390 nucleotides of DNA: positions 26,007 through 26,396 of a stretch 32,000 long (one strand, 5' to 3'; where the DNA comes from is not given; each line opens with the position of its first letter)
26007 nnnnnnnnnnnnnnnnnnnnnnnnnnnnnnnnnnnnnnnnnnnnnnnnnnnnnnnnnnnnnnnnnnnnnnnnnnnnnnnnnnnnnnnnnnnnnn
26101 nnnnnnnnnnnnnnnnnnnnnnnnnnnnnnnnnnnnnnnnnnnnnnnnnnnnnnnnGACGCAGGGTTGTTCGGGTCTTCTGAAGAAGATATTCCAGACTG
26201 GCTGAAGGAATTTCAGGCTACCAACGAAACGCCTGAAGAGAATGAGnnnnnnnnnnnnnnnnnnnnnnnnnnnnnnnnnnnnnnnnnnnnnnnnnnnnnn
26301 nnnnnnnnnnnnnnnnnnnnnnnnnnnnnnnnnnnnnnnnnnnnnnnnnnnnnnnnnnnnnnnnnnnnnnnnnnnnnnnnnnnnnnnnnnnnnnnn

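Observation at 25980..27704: About 17 acidic repeats anchored by PDWL, behind an N-terminal zinc ribbon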

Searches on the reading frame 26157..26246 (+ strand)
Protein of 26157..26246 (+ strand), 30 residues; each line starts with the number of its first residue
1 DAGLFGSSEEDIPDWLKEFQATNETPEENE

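Call 49: search_protein_representatives(alignment_id=A3)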
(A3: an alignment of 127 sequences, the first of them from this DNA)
Query: 127 sequences, 30 profile positions. Proteins with E-value up to 0.001 (for the whole library): 173; up to 1e-10: 19; up to 1e-30: 0. The best 150 are listed.
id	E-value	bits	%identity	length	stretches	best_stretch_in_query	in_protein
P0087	2.1e-19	85.2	-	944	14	9-21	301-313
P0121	2.0e-17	79.0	-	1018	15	6-23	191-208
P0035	3.4e-17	78.2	-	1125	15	9-26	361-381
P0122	3.8e-16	74.8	-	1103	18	7-19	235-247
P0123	1.4e-14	69.8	-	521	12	5-21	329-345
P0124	2.5e-14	69.0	-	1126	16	2-21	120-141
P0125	5.9e-14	67.8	-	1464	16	3-19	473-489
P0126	7.3e-14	67.5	-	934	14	9-20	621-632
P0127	8.3e-14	67.4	-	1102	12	9-26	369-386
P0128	3.9e-13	65.2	-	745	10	7-19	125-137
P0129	4.8e-13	64.9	-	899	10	7-26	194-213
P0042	1.5e-12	63.4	-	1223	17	9-21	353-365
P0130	2.4e-12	62.7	-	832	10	12-26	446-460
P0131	2.7e-12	62.5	-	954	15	6-23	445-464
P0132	4.0e-12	62.0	-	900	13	9-27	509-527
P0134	1.1e-11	60.5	-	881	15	5-19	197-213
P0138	1.2e-10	57.2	-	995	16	7-19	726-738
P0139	1.9e-10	56.6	-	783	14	9-20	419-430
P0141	2.5e-10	56.2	-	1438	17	9-30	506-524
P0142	3.4e-10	55.8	-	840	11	6-28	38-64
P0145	1.7e-09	53.6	-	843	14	10-21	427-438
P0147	4.0e-09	52.4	-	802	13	9-24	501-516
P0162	4.7e-08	48.9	-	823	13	9-28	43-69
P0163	6.1e-08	48.6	-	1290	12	8-21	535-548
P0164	8.7e-08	48.1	-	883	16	7-20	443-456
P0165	9.8e-08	47.9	-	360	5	9-24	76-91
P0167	1.2e-07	47.6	-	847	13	9-20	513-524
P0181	8.2e-07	45.0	-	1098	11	9-19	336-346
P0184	1.6e-06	44.0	-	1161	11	9-20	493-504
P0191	4.0e-06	42.8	-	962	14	8-23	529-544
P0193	4.8e-06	42.5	-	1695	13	9-28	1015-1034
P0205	1.5e-05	41.0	-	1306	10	9-28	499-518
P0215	2.1e-05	40.5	-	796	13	9-27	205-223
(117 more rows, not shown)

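Call 52: list_cluster_members(proteins=[P0125, P0126, P0141, P0193, P0205, P0181, P0184, P0134, P0138, P0163])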
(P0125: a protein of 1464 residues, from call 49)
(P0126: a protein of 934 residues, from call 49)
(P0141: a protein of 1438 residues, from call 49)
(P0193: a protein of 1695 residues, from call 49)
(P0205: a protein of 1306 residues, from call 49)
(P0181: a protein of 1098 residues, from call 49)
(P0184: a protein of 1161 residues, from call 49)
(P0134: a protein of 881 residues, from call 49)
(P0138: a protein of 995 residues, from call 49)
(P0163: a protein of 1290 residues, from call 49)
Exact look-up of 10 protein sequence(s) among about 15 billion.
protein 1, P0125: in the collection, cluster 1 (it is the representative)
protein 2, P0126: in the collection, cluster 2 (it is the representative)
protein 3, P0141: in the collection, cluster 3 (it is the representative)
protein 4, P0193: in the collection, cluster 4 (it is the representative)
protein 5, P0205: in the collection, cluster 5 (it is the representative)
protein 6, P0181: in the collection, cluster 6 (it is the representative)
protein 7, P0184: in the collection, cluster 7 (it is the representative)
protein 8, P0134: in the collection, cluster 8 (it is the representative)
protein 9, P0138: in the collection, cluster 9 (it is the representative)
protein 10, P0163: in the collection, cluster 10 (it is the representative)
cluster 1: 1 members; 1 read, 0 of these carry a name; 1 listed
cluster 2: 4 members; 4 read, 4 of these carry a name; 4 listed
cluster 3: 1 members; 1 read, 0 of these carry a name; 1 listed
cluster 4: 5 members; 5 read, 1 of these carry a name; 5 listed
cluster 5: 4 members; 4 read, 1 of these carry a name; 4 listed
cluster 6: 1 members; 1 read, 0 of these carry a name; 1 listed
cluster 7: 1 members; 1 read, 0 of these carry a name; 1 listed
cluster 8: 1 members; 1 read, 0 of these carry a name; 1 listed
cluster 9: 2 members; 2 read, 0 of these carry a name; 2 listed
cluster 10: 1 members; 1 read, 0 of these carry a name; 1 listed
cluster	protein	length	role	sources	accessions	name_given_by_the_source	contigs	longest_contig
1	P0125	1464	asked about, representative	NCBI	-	-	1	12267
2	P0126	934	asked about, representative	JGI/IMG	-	hypothetical protein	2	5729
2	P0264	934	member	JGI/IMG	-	hypothetical protein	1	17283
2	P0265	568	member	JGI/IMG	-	hypothetical protein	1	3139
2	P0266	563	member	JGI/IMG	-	hypothetical protein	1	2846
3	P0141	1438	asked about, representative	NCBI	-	-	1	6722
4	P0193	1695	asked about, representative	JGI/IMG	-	-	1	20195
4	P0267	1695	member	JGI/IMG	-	DNA uptake protein ComE-like DNA-binding protein/tetratricopeptide (TPR) repeat protein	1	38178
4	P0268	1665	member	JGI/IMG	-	-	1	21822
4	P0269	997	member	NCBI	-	-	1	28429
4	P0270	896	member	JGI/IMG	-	-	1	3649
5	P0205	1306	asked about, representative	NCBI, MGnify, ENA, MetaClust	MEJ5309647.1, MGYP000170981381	MAG: tetratricopeptide repeat protein [Anaerolineae bacterium] | CR=1 FL=1 | \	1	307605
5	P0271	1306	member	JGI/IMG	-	-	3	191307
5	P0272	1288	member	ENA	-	-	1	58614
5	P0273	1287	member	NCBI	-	-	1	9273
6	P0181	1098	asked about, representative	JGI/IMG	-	-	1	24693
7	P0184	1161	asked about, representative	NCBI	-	-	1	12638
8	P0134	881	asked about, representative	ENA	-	-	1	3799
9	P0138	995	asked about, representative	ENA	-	-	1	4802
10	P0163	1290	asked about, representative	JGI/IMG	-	-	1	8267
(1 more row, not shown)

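Call 53: search_protein_families(library=pfam, proteins=[P0125, P0126, P0193, P0205, P0184, P0181, P0138, P0165], max_evalue=0.01)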
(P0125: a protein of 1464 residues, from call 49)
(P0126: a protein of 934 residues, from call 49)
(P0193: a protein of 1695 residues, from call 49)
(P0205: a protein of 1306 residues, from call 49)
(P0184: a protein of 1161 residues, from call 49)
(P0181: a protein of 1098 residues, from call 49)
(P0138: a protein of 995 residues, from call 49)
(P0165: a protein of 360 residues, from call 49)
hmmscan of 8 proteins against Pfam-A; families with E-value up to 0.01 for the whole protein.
P0125 (1464 aa): 21 families
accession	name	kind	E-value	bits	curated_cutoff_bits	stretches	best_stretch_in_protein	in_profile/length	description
PF14559.12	TPR_19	-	3e-20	72.7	25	2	17-73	2-58/68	Tetratricopeptide repeat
PF12836.13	HHH_3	-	5.9e-16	58.8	27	1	1304-1362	7-65/65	Helix-hairpin-helix motif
PF07719.23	TPR_2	-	4.5e-15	54.9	27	1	1435-1462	3-30/34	Tetratricopeptide repeat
PF13428.12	TPR_14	-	8.2e-12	45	23.5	0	41-74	2-35/44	Tetratricopeptide repeat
PF23914.1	TPR_CcmH_CycH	-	4.7e-11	43.2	42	1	1415-1462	32-79/158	Cytochrome c-type biogenesis protein H TPR domain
PF03704.23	BTAD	-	5.8e-08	33.7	22.1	1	140-187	72-119/146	Bacterial transcriptional activator domain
PF00515.34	TPR_1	-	9.8e-08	31.9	27.8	1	1435-1462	3-30/34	Tetratricopeptide repeat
PF24575.1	TPR_Slam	-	3.1e-07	31.2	35.2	0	131-183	48-100/104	Surface lipoprotein assembly modifier, N-terminal TPR repeats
PF13432.12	TPR_16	-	4.1e-07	30.8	32.7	2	136-195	3-62/65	Tetratricopeptide repeat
PF13431.12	TPR_17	-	1.6e-06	28.3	24.4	0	1423-1453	3-33/34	Tetratricopeptide repeat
PF13174.12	TPR_6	-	2.8e-06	28.1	26.3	0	45-68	5-28/33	Tetratricopeptide repeat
PF13424.12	TPR_12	-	1.4e-05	25.6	30.1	1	19-68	16-73/77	Tetratricopeptide repeat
PF13181.12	TPR_8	-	1.7e-05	25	25.7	0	1434-1462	2-30/34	Tetratricopeptide repeat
PF12895.13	ANAPC3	-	2e-05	25.2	27.2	0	19-65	36-81/82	Anaphase-promoting complex, cyclosome, subunit 3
PF14561.12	TPR_20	-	3.8e-05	24.4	25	0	147-193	5-51/90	Tetratricopeptide repeat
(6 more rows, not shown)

P0126 (934 aa): 5 families
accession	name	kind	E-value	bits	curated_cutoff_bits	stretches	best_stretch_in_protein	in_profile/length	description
PF19839.5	RHH_9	-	1.3e-05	25.4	23.4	0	618-632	46-60/65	Ribbon-helix-helix protein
PF14619.11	SnAC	-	0.0004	21.3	27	0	616-646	18-48/72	Snf2-ATP coupling, chromatin remodelling complex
PF04046.21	PSP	-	0.0012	18.9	19.6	0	653-671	11-29/46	PSP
PF08816.16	Ivy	-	0.0019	18.8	21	0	412-439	11-40/117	Inhibitor of vertebrate lysozyme (Ivy)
PF07719.23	TPR_2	-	0.0035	17.8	27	0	905-930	3-28/34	Tetratricopeptide repeat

P0193 (1695 aa): 18 families
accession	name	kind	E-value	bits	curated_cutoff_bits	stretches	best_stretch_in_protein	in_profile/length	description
PF12836.13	HHH_3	-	1.6e-15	57.3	27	1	1535-1596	4-65/65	Helix-hairpin-helix motif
PF14559.12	TPR_19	-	1.3e-13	51.5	25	2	16-73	1-58/68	Tetratricopeptide repeat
PF07719.23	TPR_2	-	2.7e-11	43.1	27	0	1664-1693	1-30/34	Tetratricopeptide repeat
PF13428.12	TPR_14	-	1.8e-09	37.7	23.5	0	14-48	9-43/44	Tetratricopeptide repeat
PF13424.12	TPR_12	-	1.6e-07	31.8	30.1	1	7-67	4-72/77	Tetratricopeptide repeat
PF13432.12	TPR_16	-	5.4e-07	30.4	32.7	2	45-100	2-57/65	Tetratricopeptide repeat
PF25063.1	ARM_TT21_C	-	3e-06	27.7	35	0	164-208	164-205/209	Tetratricopeptide repeat protein 21 C-terminal ARM domain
PF03704.23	BTAD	-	1.7e-05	25.7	22.1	0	1648-1695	80-127/146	Bacterial transcriptional activator domain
PF23914.1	TPR_CcmH_CycH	-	2.1e-05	24.8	42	0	20-73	101-154/158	Cytochrome c-type biogenesis protein H TPR domain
PF13431.12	TPR_17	-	3.8e-05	24.1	24.4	0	1656-1680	5-29/34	Tetratricopeptide repeat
PF14561.12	TPR_20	-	7.8e-05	23.4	25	0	149-226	7-87/90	Tetratricopeptide repeat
PF00515.34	TPR_1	-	0.0002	21.4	27.8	0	42-72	3-33/34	Tetratricopeptide repeat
PF13181.12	TPR_8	-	0.0004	20.8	25.7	0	1665-1692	2-29/34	Tetratricopeptide repeat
PF13176.12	TPR_7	-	0.00061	20.1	27.9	0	43-70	2-29/36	Tetratricopeptide repeat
PF13414.12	TPR_11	-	0.0012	19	26.8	0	1653-1676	17-40/42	TPR repeat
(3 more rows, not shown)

P0205 (1306 aa): 15 families
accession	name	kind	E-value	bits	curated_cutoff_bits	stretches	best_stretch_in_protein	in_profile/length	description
PF13181.12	TPR_8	-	2.4e-12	46.4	25.7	2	42-73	3-34/34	Tetratricopeptide repeat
PF14559.12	TPR_19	-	6.5e-11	42.8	25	3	1253-1302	2-51/68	Tetratricopeptide repeat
PF00515.34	TPR_1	-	1.2e-10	41.1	27.8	1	42-73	3-34/34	Tetratricopeptide repeat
PF13431.12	TPR_17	-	6.8e-09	35.7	24.4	1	1266-1297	3-34/34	Tetratricopeptide repeat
PF13428.12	TPR_14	-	8.6e-09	35.7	23.5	0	135-173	6-44/44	Tetratricopeptide repeat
PF13432.12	TPR_16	-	9.4e-08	32.8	32.7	2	136-191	3-58/65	Tetratricopeptide repeat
PF07719.23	TPR_2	-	2.1e-07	30.9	27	0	42-73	3-34/34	Tetratricopeptide repeat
PF23914.1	TPR_CcmH_CycH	-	1e-06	29.1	42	0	30-107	40-120/158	Cytochrome c-type biogenesis protein H TPR domain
PF13174.12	TPR_6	-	5.8e-06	27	26.3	0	42-72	2-32/33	Tetratricopeptide repeat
PF24575.1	TPR_Slam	-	7.4e-06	26.8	35.2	1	103-185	23-102/104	Surface lipoprotein assembly modifier, N-terminal TPR repeats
PF13414.12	TPR_11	-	8.8e-05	22.6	26.8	0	1262-1290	14-42/42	TPR repeat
PF13424.12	TPR_12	-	0.00015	22.3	30.1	1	20-67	24-72/77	Tetratricopeptide repeat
PF17876.7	CSD2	-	0.0013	19.2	26.2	0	1029-1049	40-60/74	Cold shock domain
PF14561.12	TPR_20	-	0.0022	18.7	25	0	1261-1298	7-44/90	Tetratricopeptide repeat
PF13371.12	TPR_9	-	0.0096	16.4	35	1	49-115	4-69/73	Tetratricopeptide repeat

P0184 (1161 aa): 29 families (the best 25 are shown)
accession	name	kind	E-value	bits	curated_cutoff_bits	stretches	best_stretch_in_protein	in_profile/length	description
PF14559.12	TPR_19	-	9.7e-31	106.4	25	4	48-107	4-63/68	Tetratricopeptide repeat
PF07719.23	TPR_2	-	1.4e-27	93.9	27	2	36-68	2-34/34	Tetratricopeptide repeat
PF13428.12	TPR_14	-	2.4e-27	93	23.5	3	36-78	2-44/44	Tetratricopeptide repeat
PF13432.12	TPR_16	-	5.8e-26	91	32.7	3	39-102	1-64/65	Tetratricopeptide repeat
PF00515.34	TPR_1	-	3.6e-18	65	27.8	0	36-68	2-34/34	Tetratricopeptide repeat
PF13181.12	TPR_8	-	2.7e-15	55.6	25.7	0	132-159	6-33/34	Tetratricopeptide repeat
PF23914.1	TPR_CcmH_CycH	-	5.2e-15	56.1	42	2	24-94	39-109/158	Cytochrome c-type biogenesis protein H TPR domain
PF13174.12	TPR_6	-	3.3e-14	52.9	26.3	0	36-67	1-32/33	Tetratricopeptide repeat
PF13424.12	TPR_12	-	3.9e-14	53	30.1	0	66-99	42-75/77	Tetratricopeptide repeat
PF13176.12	TPR_7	-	9e-14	50.8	27.9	0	132-163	4-35/36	Tetratricopeptide repeat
PF13414.12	TPR_11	-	1.2e-13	50.9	26.8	2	44-81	3-40/42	TPR repeat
PF13431.12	TPR_17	-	3.3e-13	49.2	24.4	0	58-89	2-33/34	Tetratricopeptide repeat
PF24575.1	TPR_Slam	-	6e-13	49.6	35.2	2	111-180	33-100/104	Surface lipoprotein assembly modifier, N-terminal TPR repeats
PF12895.13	ANAPC3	-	2.1e-11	44.4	27.2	1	7-59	29-80/82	Anaphase-promoting complex, cyclosome, subunit 3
PF13371.12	TPR_9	-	3.2e-09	37.1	35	1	11-72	5-66/73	Tetratricopeptide repeat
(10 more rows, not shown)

P0181 (1098 aa): 18 families
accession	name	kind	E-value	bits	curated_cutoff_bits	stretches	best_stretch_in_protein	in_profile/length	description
PF14559.12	TPR_19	-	2.1e-20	73.2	25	3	17-72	2-57/68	Tetratricopeptide repeat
PF13428.12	TPR_14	-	2e-17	62.4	23.5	0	135-172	6-43/44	Tetratricopeptide repeat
PF07719.23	TPR_2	-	1.8e-15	56.2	27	1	1065-1092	1-28/34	Tetratricopeptide repeat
PF13424.12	TPR_12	-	2.6e-13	50.4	30.1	2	19-70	16-75/77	Tetratricopeptide repeat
PF00515.34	TPR_1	-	5e-13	48.7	27.8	1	1065-1091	1-27/34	Tetratricopeptide repeat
PF13176.12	TPR_7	-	3.6e-12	45.8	27.9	1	1018-1046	3-31/36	Tetratricopeptide repeat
PF13432.12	TPR_16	-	1.2e-11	45.2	32.7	1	135-195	2-62/65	Tetratricopeptide repeat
PF13431.12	TPR_17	-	1.2e-11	44.4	24.4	0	62-94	1-33/34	Tetratricopeptide repeat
PF13181.12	TPR_8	-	3.4e-11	42.8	25.7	1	1065-1091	1-27/34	Tetratricopeptide repeat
PF13414.12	TPR_11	-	9.4e-10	38.5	26.8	0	1072-1091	1-20/42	TPR repeat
PF24575.1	TPR_Slam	-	9.9e-10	39.2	35.2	1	106-183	26-100/104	Surface lipoprotein assembly modifier, N-terminal TPR repeats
PF13174.12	TPR_6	-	1.5e-06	28.9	26.3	0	1015-1042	1-28/33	Tetratricopeptide repeat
PF23914.1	TPR_CcmH_CycH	-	8.9e-05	22.8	42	0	19-69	100-150/158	Cytochrome c-type biogenesis protein H TPR domain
PF12895.13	ANAPC3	-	9.3e-05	23.1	27.2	0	18-65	35-81/82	Anaphase-promoting complex, cyclosome, subunit 3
PF14561.12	TPR_20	-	0.00024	21.8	25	0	999-1042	7-50/90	Tetratricopeptide repeat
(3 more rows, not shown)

P0138 (995 aa): 7 families
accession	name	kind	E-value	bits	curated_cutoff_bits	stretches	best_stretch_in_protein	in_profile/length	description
PF13240.11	Zn_Ribbon_1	-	2.8e-12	46.4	25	2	3-25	1-23/23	zinc-ribbon domain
PF12773.13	DZR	-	5.8e-10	39.6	27.3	1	4-51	1-45/45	Double zinc ribbon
PF24463.1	DUF7577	-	1e-08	35.1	28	2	30-54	2-26/27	Domain of unknown function (DUF7577)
PF13248.11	Zn_ribbon_3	-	5.1e-07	29.4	27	1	1-25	2-26/26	zinc-ribbon domain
PF07647.24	SAM_2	-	2.5e-05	24.8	20.5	0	366-379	5-18/66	SAM domain (Sterile alpha motif)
PF18912.6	DZR_2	-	3.8e-05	23.9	27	1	4-50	10-55/56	Double zinc ribbon domain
PF19839.5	RHH_9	-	3.8e-05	23.9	23.4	0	784-796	49-61/65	Ribbon-helix-helix protein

P0165 (360 aa): 9 families
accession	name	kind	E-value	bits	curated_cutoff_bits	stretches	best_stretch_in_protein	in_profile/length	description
PF07719.23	TPR_2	-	3.7e-05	24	27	0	330-355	3-28/34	Tetratricopeptide repeat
PF13428.12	TPR_14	-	6.1e-05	23.8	23.5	0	278-303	2-27/44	Tetratricopeptide repeat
PF13432.12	TPR_16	-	0.00022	22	32.7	0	270-303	25-57/65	Tetratricopeptide repeat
PF18363.6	PI_PP_I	-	0.00053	20.5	28.5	0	35-55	53-73/94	Phosphoinositide phosphatase insertion domain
PF19839.5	RHH_9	-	0.0013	19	23.4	0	42-52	48-58/65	Ribbon-helix-helix protein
PF13181.12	TPR_8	-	0.0043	17.6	25.7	0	281-301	5-25/34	Tetratricopeptide repeat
PF13176.12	TPR_7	-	0.0052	17.2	27.9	0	282-303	4-25/36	Tetratricopeptide repeat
PF13174.12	TPR_6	-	0.0068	17.4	26.3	0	281-304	4-27/33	Tetratricopeptide repeat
PF14559.12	TPR_19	-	0.0091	16.7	25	0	274-303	22-51/68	Tetratricopeptide repeat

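Call 58: find_homologous_proteins(query=P0205, max_evalue=0.001)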
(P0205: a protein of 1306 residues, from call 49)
Query P0205 (1306 aa): 1350 proteins with E <= 0.001 among 8000 candidates; the best 120 are listed.
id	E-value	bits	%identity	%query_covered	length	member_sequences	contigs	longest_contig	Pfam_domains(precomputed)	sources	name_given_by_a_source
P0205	0.0e+0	2749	100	100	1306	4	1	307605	PF14559.13,PF24575.2,PF13431.13,PF23914.2,PF00515.35,PF21033.5,PF13432.13,PF13428.13,PF13181.13,PF07719.24,PF13174.13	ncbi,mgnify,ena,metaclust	ncbi:MAG: tetratricopeptide repeat protein [Anaerolineae bacterium]|mgnify:CR=1 FL=1|metaclust:\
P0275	0.0e+0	2192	78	86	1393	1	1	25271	PF14559.13,PF24575.2,PF13431.13,PF13414.13,PF00515.35,PF13432.13,PF13428.13,PF13181.13,PF07719.24,PF13174.13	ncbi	-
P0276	0.0e+0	2012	75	100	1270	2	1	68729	PF14559.13,PF24575.2,PF13431.13,PF23914.2,PF13414.13,PF00515.35,PF13432.13,PF13428.13,PF13181.13,PF03448.23,PF07719.24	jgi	-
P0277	0.0e+0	1849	72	100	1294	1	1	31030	PF14559.13,PF24575.2,PF13431.13,PF00515.35,PF13432.13,PF13428.13,PF13181.13,PF07719.24,PF13174.13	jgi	-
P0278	0.0e+0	1841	72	100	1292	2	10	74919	PF14559.13,PF24575.2,PF13431.13,PF23914.2,PF00515.35,PF13424.13,PF13432.13,PF13428.13,PF13181.13,PF07719.24,PF13174.13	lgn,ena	-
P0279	0.0e+0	1718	68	100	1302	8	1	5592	PF14559.13,PF24575.2,PF13431.13,PF23914.2,PF00515.35,PF13432.13,PF13428.13,PF13181.13,PF03448.23,PF07719.24,PF13174.13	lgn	-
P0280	0.0e+0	1704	67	100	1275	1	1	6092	PF13431.13,PF23914.2,PF13428.13,PF14559.13,PF24575.2,PF00515.35,PF13424.13,PF21033.5,PF13432.13,PF13181.13,PF07719.24,PF13174.13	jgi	jgi:tetratricopeptide (TPR) repeat protein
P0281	0.0e+0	1694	68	100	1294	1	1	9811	PF13431.13,PF23914.2,PF13414.13,PF13428.13,PF14559.13,PF24575.2,PF00515.35,PF13424.13,PF21033.5,PF13432.13,PF13181.13,PF03448.23,PF07719.24,PF13174.13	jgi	jgi:tetratricopeptide (TPR) repeat protein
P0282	0.0e+0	1672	65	100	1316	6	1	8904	PF14559.13,PF24575.2,PF13431.13,PF23914.2,PF13414.13,PF00515.35,PF13432.13,PF13428.13,PF13181.13,PF07719.24,PF13174.13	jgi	-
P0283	0.0e+0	1650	66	100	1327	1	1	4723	PF13431.13,PF23914.2,PF13414.13,PF13428.13,PF14559.13,PF24575.2,PF00515.35,PF13424.13,PF21033.5,PF13432.13,PF13181.13,PF07719.24,PF13174.13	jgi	jgi:tetratricopeptide (TPR) repeat protein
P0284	0.0e+0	1645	68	100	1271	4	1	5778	PF13431.13,PF23914.2,PF13414.13,PF13428.13,PF14559.13,PF24575.2,PF00515.35,PF13424.13,PF13432.13,PF13181.13,PF07719.24,PF13174.13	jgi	-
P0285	0.0e+0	1605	66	100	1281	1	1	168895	PF13431.13,PF23914.2,PF13414.13,PF13428.13,PF14559.13,PF24575.2,PF00515.35,PF21033.5,PF13432.13,PF13181.13,PF14561.13,PF07719.24,PF13174.13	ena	-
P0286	0.0e+0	1541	63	100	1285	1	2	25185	PF13431.13,PF23914.2,PF13428.13,PF14559.13,PF24575.2,PF00515.35,PF13424.13,PF21033.5,PF13432.13,PF13181.13,PF07719.24,PF13174.13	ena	-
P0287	0.0e+0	1480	61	100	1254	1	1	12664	PF14559.13,PF24575.2,PF00515.35,PF13432.13,PF13428.13,PF13181.13,PF07719.24,PF13174.13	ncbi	-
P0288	0.0e+0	1451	54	86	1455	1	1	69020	PF14559.13,PF24575.2,PF13431.13,PF13414.13,PF00515.35,PF13432.13,PF27535.1,PF13181.13,PF14561.13,PF07719.24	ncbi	-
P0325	4.7e-160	553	46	54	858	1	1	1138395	PF14559.13,PF00515.35,PF13432.13,PF13428.13,PF13181.13,PF07719.24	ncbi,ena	-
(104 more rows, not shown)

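Call 61: find_encoding_contigs(protein=P0205, flank=8000, max_places=1)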
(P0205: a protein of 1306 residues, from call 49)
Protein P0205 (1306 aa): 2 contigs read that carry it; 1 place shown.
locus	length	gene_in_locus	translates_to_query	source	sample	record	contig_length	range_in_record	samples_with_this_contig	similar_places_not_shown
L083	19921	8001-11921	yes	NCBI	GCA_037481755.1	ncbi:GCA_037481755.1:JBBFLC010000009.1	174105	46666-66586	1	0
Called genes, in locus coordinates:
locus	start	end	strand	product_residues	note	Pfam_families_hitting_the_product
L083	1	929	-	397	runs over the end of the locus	PF07690:MFS_1, PF12832:MFS_1_like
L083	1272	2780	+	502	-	PF00652:Ricin_B_lectin, PF14200:RicinB_lectin_2 (faint), PF00652:Ricin_B_lectin (weak)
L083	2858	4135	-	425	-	PF01018:GTP1_OBG, PF01926:MMR_HSR1, PF02421:FeoB_N, PF09269:DUF1967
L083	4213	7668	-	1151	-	PF16158:N_BRCA1_IG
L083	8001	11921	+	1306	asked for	PF00515:TPR_1 (faint), PF07719:TPR_2 (faint), PF13181:TPR_8 (faint), PF13428:TPR_14 (faint), PF13431:TPR_17 (faint), PF13432:TPR_16 (faint), PF21033:RMD1-3 (faint), PF14559:TPR_19 (weak), +3 more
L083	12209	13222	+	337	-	-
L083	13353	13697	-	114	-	PF05187:Fer4_ETF_QO, PF13237:Fer4_10 (weak), PF13187:Fer4_9 (weak)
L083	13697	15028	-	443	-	PF00890:FAD_binding_2 (weak), PF01266:DAO (weak), PF01946:Thi4 (weak), PF07992:Pyr_redox_2 (weak), PF12831:FAD_oxidored (weak), PF13450:NAD_binding_8 (weak), PF21162:ETFQO_UQ-bd (weak), PF26311:ETF-QO_FixC_C, +3 more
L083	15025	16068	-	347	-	PF01012:ETF, PF00766:ETF_alpha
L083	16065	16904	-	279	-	PF01012:ETF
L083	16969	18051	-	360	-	PF05222:AlaDh_PNT_N, PF01262:AlaDh_PNT_C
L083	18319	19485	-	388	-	PF10509:GalKase_gal_bdg, PF00288:GHMP_kinases_N, PF08544:GHMP_kinases_C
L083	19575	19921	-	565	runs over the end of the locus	PF13625:Helicase_C_3 (weak)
